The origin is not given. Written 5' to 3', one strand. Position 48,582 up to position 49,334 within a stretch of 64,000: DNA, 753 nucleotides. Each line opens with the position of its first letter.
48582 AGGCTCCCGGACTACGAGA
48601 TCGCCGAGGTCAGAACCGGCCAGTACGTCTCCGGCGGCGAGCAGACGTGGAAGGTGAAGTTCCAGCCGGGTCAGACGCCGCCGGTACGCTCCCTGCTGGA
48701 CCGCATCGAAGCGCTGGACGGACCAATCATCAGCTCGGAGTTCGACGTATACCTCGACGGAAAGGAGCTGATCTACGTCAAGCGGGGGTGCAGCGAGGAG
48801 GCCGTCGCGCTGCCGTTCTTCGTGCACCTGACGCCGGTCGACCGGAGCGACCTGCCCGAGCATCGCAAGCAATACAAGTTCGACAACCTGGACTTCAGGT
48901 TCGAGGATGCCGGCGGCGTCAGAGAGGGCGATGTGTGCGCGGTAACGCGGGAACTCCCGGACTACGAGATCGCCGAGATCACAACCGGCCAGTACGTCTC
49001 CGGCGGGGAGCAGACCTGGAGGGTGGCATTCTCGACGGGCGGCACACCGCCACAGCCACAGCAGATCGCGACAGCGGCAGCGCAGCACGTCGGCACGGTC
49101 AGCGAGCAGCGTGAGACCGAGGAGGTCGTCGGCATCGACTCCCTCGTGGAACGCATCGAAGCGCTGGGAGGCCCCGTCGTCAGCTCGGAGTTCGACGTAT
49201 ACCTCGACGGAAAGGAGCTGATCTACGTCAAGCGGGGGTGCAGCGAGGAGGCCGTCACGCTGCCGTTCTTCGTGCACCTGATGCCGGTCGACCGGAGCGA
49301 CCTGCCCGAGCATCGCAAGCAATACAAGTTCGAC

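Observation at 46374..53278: Unassigned ~125-150 aa Cys-containing repeat domain arrayed 5x and 3x at the C-termini of the GT-C enzymes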

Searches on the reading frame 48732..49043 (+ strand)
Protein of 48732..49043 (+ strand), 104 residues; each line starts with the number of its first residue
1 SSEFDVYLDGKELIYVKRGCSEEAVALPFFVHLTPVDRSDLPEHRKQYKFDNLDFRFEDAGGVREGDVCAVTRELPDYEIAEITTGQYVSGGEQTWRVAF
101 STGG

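Call 11: find_homologous_proteins(query=window:48732-49043:+, max_evalue=0.01)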
Query seq(104 aa) (104 aa): 1 proteins with E <= 0.01 among 1 candidates.
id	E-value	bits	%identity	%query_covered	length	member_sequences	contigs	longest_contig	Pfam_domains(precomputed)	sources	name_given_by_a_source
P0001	8.6e-18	82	46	96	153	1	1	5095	-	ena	-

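Call 14: find_encoding_contigs(protein=P0001, flank=5000)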
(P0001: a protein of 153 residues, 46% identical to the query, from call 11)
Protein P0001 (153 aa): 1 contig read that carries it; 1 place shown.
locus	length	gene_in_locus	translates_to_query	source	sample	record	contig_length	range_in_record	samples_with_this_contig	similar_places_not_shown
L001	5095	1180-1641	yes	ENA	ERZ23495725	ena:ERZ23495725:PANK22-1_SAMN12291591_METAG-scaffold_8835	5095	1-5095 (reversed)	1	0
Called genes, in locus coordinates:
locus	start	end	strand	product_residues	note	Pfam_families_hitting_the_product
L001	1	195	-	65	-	?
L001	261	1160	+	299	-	-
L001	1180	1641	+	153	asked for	-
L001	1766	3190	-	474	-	PF01235:Na_Ala_symp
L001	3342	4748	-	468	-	PF13191:AAA_16 (faint), PF13173:AAA_14, PF13635:DUF4143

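Call 19: search_solved_structures(query=window:48732-49043:+, max_evalue=10)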
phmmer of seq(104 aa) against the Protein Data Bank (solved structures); distinct sequences matched with E-value up to 10: 0.

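Call 24: search_protein_representatives(protein=window:48732-49043:+)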
Query: 104 residues. Proteins with E-value up to 0.001 (for the whole library): 1821; up to 1e-10: 1263; up to 1e-30: 298. The best 150 are listed.
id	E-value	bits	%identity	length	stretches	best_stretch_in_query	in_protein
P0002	6.4e-244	807.7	92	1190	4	1-104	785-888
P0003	1.5e-223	742.2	46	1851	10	2-96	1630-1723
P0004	6.4e-182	608.4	51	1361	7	2-97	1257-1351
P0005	1.3e-171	575.2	51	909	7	2-102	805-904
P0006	1.2e-156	527.1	48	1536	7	2-97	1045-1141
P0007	1.3e-137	465.9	47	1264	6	2-97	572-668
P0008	1.8e-117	401.1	43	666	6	2-101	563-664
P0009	8.0e-99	341.2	44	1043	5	2-100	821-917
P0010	1.2e-97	337.4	47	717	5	1-91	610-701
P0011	4.0e-95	329.3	35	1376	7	2-99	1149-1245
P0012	7.4e-94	325.2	36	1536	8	3-98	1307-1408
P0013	9.4e-94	324.9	41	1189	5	4-99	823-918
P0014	6.5e-93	322.2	47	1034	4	2-101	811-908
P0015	7.0e-92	318.9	46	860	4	2-102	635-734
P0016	3.2e-91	316.8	49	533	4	1-101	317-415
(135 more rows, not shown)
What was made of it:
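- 1821 representatives at E <= 1e-3 and 298 at E <= 1e-30 (call 24).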

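Call 29: search_protein_families(library=pfam, alignment_id=A1, max_evalue=0.001)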
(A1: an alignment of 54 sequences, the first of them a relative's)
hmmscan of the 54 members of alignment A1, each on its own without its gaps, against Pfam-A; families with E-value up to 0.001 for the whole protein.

A. member 1, P0002 (1190 aa): 0 families

B. families by the number of members that match (of 54 scanned): 27 families (the first 25 are shown)
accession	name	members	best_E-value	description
PF13231.12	PMT_2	7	2.1e-10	Dolichyl-phosphate-mannose-protein mannosyltransferase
PF02366.24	PMT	5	5.1e-06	Dolichyl-phosphate-mannose-protein mannosyltransferase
PF11420.13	Subtilosin_A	4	3.3e-11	Bacteriocin subtilosin A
PF10262.15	Rdx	2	2.6e-09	Rdx family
PF07626.16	PSD3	2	0.00012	Protein of unknown function (DUF1587)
PF04932.20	Wzy_C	1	1.9e-14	O-Antigen ligase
PF12746.13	GNAT_acetyltran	1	2.4e-07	GNAT acetyltransferase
PF19688.4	DUF6189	1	1.7e-06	Family of unknown function (DUF6189)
PF09466.15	Yqai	1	3.7e-06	Hypothetical protein Yqai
PF09748.14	Med10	1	5.1e-06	Transcription factor subunit Med10 of Mediator complex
PF21421.2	ATR1_WY-dom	1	8.9e-06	Avirulence protein ATR1, WY-domain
PF13562.11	NTP_transf_4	1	3.4e-05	Sugar nucleotidyl transferase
PF11008.14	DUF2846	1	6.8e-05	Protein of unknown function (DUF2846)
PF23277.2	Ig_Dlec1_1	1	7.4e-05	Deleted in lung and esophageal cancer protein 1 Ig domain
PF12189.13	VirE1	1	8e-05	Single-strand DNA-binding protein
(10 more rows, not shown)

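Call 34: find_homologous_proteins(query=A2, max_evalue=0.00001)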
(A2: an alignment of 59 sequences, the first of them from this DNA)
Query A2 (59 sequences) (103 aa, profile of the alignment): 7 proteins with E <= 0.00001 among 580 candidates.
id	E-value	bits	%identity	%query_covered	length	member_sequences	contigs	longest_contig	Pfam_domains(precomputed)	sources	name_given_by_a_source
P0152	5.9e-49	182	41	96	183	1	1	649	-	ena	-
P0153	1.4e-33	133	51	97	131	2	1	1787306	-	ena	-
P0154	3.0e-31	125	48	97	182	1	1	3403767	-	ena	-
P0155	3.1e-31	125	55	94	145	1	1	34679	-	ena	-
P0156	8.1e-29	117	49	94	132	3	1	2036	-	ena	-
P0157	9.6e-28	114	56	86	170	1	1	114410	-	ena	-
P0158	2.2e-22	97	47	86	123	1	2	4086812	-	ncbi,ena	-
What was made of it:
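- Tried and rejected: Word-indexed protein searches with one unit and with a 59-member profile returned only 1 and 7 short single-unit proteins (calls 11, 34).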

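Call 35: search_solved_structures(query=A2, max_evalue=10)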
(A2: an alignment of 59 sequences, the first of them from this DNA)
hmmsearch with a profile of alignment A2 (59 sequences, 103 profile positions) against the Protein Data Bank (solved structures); distinct sequences matched with E-value up to 10: 0.
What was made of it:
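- On Known CBM or Ig-like domain families (Pfam E-set families, FN3, Big, PKD, CBMs): PDB phmmer and profile searches give nothing at E <= 10 (calls 19, 35).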

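Call 36: search_protein_families(library=pfam, alignment_id=A2, max_evalue=1)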
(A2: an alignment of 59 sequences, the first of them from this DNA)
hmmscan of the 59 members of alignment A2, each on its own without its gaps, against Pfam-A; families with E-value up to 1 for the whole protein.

A. member 1, seq(103 aa): 0 families

B. families by the number of members that match (of 59 scanned): 11 families
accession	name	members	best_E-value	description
PF11420.13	Subtilosin_A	1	0.057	Bacteriocin subtilosin A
PF15421.11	Polysacc_deac_3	1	0.084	Putative polysaccharide deacetylase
PF07044.18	DUF1329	1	0.087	Protein of unknown function (DUF1329)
PF00757.25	Furin-like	1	0.11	Furin-like cysteine rich region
PF22675.2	KH-I_KHDC4-BBP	1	0.11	KHDC4/BBP-like, KH-domain type I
PF03356.20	Pox_LP_H2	1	0.16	Viral late protein H2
PF05244.16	Brucella_OMP2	1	0.17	Brucella outer membrane protein 2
PF08479.16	POTRA_2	1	0.18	POTRA domain, ShlB-type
PF03237.21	Terminase_6N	1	0.22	Terminase large subunit, T4likevirus-type, N-terminal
PF16244.11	DUF4901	1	0.27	YcdB, YcdC repeated domain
PF12308.13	Noelin-1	1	0.27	Neurogenesis glycoprotein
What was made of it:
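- Closest known: FN3 / Ig-like beta-sandwich domains. Different: No Pfam family is matched by any of 59 diverse members (call 36).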

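Call 41: find_related_loci(query=A3, collection=genome_contigs, flank=10000)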
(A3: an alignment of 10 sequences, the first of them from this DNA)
Query A3 (103 aa) in genome_contigs; peptide patterns used: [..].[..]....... (x = any residue, [..] = any of these).
599 stretches matched a pattern (row limit reached: there are more); 487 encode a relative of the query (tblastn E <= 1e-3); the best 80 are kept; 72 distinct loci.
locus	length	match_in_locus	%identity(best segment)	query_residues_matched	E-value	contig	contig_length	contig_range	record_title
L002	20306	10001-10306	53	1-103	1e-34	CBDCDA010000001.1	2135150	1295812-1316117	MAG: uncultured Candidatus Entotheonella sp. isolate cfaa4de9-a9c6-4b59-82e3-79f4103bd15e genome assembly, contig: conti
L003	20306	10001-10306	55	1-102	4e-33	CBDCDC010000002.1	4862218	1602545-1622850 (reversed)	MAG: Candidatus Latescibacterota bacterium isolate a5674b02-4162-4bfe-8498-4cf7be1abab7 genome assembly, contig: contig_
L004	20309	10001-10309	51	1-103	9e-33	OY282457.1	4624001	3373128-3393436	MAG: uncultured Candidatus Binatia bacterium genome assembly, chromosome: 1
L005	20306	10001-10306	52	1-103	8e-33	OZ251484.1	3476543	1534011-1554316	MAG: Dehalococcoidia bacterium isolate ef173376-b59c-4e26-81a4-37713676cc5d genome assembly, chromosome: 1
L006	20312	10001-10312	55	1-100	3e-32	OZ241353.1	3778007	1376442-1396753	MAG: Candidatus Azotimanducaceae bacterium isolate e3e4c148-1896-45fc-9e70-f97964d5a610 genome assembly, chromosome: 1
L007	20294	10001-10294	58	1-99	3e-32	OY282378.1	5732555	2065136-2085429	MAG: uncultured Gammaproteobacteria bacterium genome assembly, chromosome: 1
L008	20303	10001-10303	53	1-102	2e-31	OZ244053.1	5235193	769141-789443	MAG: Terriglobia bacterium isolate c15e5db1-7159-4592-9896-25da90492a0a genome assembly, chromosome: 1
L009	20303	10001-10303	54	1-102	5e-31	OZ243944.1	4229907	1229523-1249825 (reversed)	MAG: Chloroflexota bacterium isolate c2a6a117-7fdc-414d-9db2-dee508dba2e6 genome assembly, chromosome: 1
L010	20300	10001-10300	55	1-100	6e-31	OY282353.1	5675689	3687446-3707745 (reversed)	MAG: uncultured Gammaproteobacteria bacterium genome assembly, chromosome: 1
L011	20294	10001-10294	55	1-99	1e-30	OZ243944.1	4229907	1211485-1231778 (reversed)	MAG: Chloroflexota bacterium isolate c2a6a117-7fdc-414d-9db2-dee508dba2e6 genome assembly, chromosome: 1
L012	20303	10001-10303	53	1-101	1e-30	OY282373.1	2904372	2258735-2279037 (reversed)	MAG: uncultured Nitrospirales bacterium genome assembly, chromosome: 1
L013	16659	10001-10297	53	1-99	4e-30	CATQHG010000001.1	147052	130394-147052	MAG: uncultured Vicinamibacterales bacterium isolate e65da963-7c29-4b68-91ce-224fd25ea74c genome assembly, contig: conti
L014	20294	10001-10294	56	1-100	3e-30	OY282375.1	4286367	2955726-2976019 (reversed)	MAG: uncultured Candidatus Entotheonella sp. genome assembly, chromosome: 1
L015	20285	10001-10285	52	1-96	3e-30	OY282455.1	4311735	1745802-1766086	MAG: uncultured Pseudomonadales bacterium genome assembly, chromosome: 1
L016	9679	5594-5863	57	1-91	1e-29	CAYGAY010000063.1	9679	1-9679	MAG TPA_asm: uncultured Dehalococcoidia bacterium isolate ERP110561_co1_15 genome assembly, contig: NODE_4489_length_967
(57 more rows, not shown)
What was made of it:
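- Tried and rejected: A 10-member alignment worked (call 41), but it is biased towards FDNLDF-containing units.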

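Call 43: predict_structure(alignment_id=A2)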
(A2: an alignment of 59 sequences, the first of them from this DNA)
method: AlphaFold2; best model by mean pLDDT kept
length: 103 residues; sequences in the alignment: 59
mean_pLDDT: 95.2   pTM: 0.85
mean pLDDT of the five models: 95.2, 95.0, 94.8, 94.7, 94.4
residues with pLDDT >= 90: 96; 70-90: 5; 50-70: 2; < 50: 0
segments of 3 or more residues with pLDDT < 50: none
pLDDT, mean of each block of 10 residues (from residue 1): 93 96 95 97 96 97 96 97 95 95 74
secondary structure, 60 per line:
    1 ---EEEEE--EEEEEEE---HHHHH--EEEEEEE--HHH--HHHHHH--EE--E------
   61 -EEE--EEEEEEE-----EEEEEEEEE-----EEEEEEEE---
elements in order: E4-8 E11-17 H21-25 E28-34 H42-47 E62-64 E67-73 E79-87 E93-100
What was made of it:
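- Fold: AlphaFold pLDDT 95.2, pTM 0.85 (call 43).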

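Call 59: find_encoding_contigs(protein=P0153, flank=6000, max_places=2)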
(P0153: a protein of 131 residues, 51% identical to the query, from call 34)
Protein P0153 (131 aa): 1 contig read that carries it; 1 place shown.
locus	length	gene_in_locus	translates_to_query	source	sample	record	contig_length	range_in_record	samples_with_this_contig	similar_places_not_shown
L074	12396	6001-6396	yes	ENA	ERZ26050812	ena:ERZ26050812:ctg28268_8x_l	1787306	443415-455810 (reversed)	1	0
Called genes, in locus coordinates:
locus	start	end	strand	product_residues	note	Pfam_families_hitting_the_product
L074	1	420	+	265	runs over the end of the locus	PF05685:Uma2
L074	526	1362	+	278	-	PF05685:Uma2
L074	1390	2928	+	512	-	PF13393:tRNA-synt_His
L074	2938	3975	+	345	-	PF01634:HisG, PF08029:HisG_C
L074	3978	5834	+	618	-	PF13231:PMT_2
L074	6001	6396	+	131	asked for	-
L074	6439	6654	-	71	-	-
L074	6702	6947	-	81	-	-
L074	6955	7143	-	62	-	-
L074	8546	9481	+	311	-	-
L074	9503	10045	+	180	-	-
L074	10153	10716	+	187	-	-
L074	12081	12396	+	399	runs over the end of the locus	-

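Call 63: search_protein_families(library=pfam, alignment_id=A4, max_evalue=0.001)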
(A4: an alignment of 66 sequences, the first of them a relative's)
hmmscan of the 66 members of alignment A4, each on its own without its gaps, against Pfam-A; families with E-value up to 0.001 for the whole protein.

A. member 1, L002:9065-10636:+ (524 aa): 1 family
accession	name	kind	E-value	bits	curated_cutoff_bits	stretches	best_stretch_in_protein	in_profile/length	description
PF04932.20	Wzy_C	-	7.8e-14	52.2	31.7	1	200-312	4-122/149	O-Antigen ligase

B. families by the number of members that match (of 66 scanned): 20 families
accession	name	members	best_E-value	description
PF05935.17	Arylsulfotrans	5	2.8e-25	Arylsulfotransferase (ASST)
PF14269.12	Arylsulfotran_2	5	2.1e-06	Arylsulfotransferase (ASST)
PF13231.12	PMT_2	4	1.2e-08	Dolichyl-phosphate-mannose-protein mannosyltransferase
PF07995.17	GSDH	2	2e-47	Glucose / Sorbosone dehydrogenase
PF02366.24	PMT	2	5.1e-07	Dolichyl-phosphate-mannose-protein mannosyltransferase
PF07626.16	PSD3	2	1.4e-05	Protein of unknown function (DUF1587)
PF12796.13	Ank_2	1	1.5e-59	Ankyrin repeats (3 copies)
PF00023.36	Ank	1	2.5e-47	Ankyrin repeat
PF13637.12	Ank_4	1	1.3e-39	Ankyrin repeats (many copies)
PF13857.12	Ank_5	1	4.7e-31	Ankyrin repeats (many copies)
PF13606.12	Ank_3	1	7.8e-31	Ankyrin repeat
PF04932.20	Wzy_C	1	7.8e-14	O-Antigen ligase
PF00034.26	Cytochrom_C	1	6.8e-08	Cytochrome c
PF08238.18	Sel1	1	4.9e-07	Sel1 repeat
PF13442.11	Cytochrome_CBB3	1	8.4e-06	Cytochrome C oxidase, cbb3-type, subunit III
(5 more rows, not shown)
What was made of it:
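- Fusion partners are periplasmic enzyme classes: arylsulfotransferase, glucose/sorbosone dehydrogenase, cytochrome c, GDSL/AlgX, Wzy_C, PMT/PMT_2 (calls 29, 63). Partners include ankyrin, Sel1 and cytochrome c proteins (call 63). The dominant partners are carbohydrate-active (calls 29, 63).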

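Call 86: find_related_loci(query=A3, collection=viral_contigs, flank=5000)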
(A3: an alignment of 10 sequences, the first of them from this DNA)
Query A3 (103 aa) in viral_contigs; peptide patterns used: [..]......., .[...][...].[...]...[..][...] (x = any residue, [..] = any of these).
127 stretches matched a pattern, but none encodes a relative of the query by tblastn (E <= 1e-3).
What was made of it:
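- Tried and rejected: IMG/VR holds no relative of the unit (call 86).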

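Call 109: fold_search(model_id=the predicted structure, library=pdb)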
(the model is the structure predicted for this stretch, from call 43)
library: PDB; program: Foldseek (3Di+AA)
matches with E <= 10: 1689; with E <= 0.001: 0
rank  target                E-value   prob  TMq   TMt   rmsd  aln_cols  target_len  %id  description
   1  8df2_B                2.9e-02  0.99  0.46  0.17   5.0       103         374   14  The structure of the 'ALT' construct of the Amuc_1438 glycopeptidase (released 2022-08-31)
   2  8df2_C                3.4e-02  0.97  0.37  0.14   5.1        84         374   17  The structure of the 'ALT' construct of the Amuc_1438 glycopeptidase (released 2022-08-31)
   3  9ard_A                3.6e-02  0.94  0.43  0.36   6.5       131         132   10  Structure of Pycsar EcPycC cyclase immunoglobulin-like AGS-C domain (released 2024-06-19)
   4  8df2_A                3.8e-02  0.97  0.37  0.14   5.1        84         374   17  The structure of the 'ALT' construct of the Amuc_1438 glycopeptidase (released 2022-08-31)
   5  1fg9_E                4.7e-02  0.95  0.44  0.28   5.5       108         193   10  3:1 COMPLEX OF INTERFERON-GAMMA RECEPTOR WITH INTERFERON-GAMMA DIMER (released 2000-08-11)
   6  9ll4_A                4.7e-02  0.54  0.31  0.30  10.3       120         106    8  Crystal structure of the Helicobacter pylori copper resistance determinant CrdA in complex with silver ions in space g (released 2025-11-19)
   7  6wdp                  5.9e-02  0.95  0.43  0.25   5.8       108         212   17  Interleukin 12 receptor subunit beta-1 (released 2021-02-24)
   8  6z2d                  8.6e-02  0.90  0.42  0.16   6.6       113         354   12  Crystal structure of wild type OgpA from Akkermansia muciniphila in P 41 21 2 (released 2020-09-30)
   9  9ll2_A                1.0e-01  0.38  0.30  0.28  11.3       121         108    7  Crystal structure of the Helicobacter pylori copper resistance determinant CrdA in the apo form (released 2025-11-19)
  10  5kqv_E                1.1e-01  0.80  0.40  0.11   7.6       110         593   11  Insulin receptor ectodomain construct comprising domains L1,CR,L2, FnIII-1 and alphaCT peptide in complex with bovine  (released 2017-07-19)
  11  7ptp_A                1.2e-01  0.82  0.45  0.09   6.1       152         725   12  In-situ structure of pentameric S-layer protein (released 2021-12-15)
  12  7pjj                  1.2e-01  0.66  0.38  0.07   7.8       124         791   12  Structure of the Family-3 Glycosyl Hydrolase BcpE2 from Streptomyces scabies (released 2022-07-13)
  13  8bcz_C                1.3e-01  0.57  0.34  0.30   7.6       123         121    7  SARS-CoV-2 Delta-RBD complexed with Fabs BA.2-36, BA.2-23, EY6A and COVOX-45 (released 2023-03-22)
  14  3hn5_A                1.3e-01  0.82  0.40  0.25   6.9       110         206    9  Crystal structure of BF0290 (YP_210027.1) from Bacteroides fragilis NCTC 9343 at 1.70 A resolution (released 2009-06-23)
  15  6u53                  1.3e-01  0.51  0.34  0.30   7.6       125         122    9  Anti-Zaire ebolavirus Nucleoprotein Single Domain Antibody Zaire C (ZC) (released 2019-11-06)
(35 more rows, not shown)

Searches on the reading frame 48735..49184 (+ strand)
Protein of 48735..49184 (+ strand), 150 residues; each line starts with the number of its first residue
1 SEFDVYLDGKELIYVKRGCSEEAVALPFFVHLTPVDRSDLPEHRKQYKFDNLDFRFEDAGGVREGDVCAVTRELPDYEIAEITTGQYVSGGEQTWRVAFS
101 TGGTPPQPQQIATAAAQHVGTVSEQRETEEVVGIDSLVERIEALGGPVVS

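Call 5: search_protein_families(library=pfam, proteins=[window:48735-49184:+], max_evalue=1)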
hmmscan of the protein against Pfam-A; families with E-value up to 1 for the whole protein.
seq(150 aa): 0 families

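Call 6: search_protein_families(library=ncbifam, proteins=[window:48735-49184:+], max_evalue=1)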
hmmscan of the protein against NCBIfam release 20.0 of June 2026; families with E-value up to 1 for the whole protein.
seq(150 aa): 2 families
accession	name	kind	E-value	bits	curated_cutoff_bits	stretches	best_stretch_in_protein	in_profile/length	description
NF058617.1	chaperone_FapA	equivalog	0.048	14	110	1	66-120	65-118/146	functional amyloid chaperone FapA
NF010462.0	PRK13887.1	subfamily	0.11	11.7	332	1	116-146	42-72/250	conjugal transfer protein TrbF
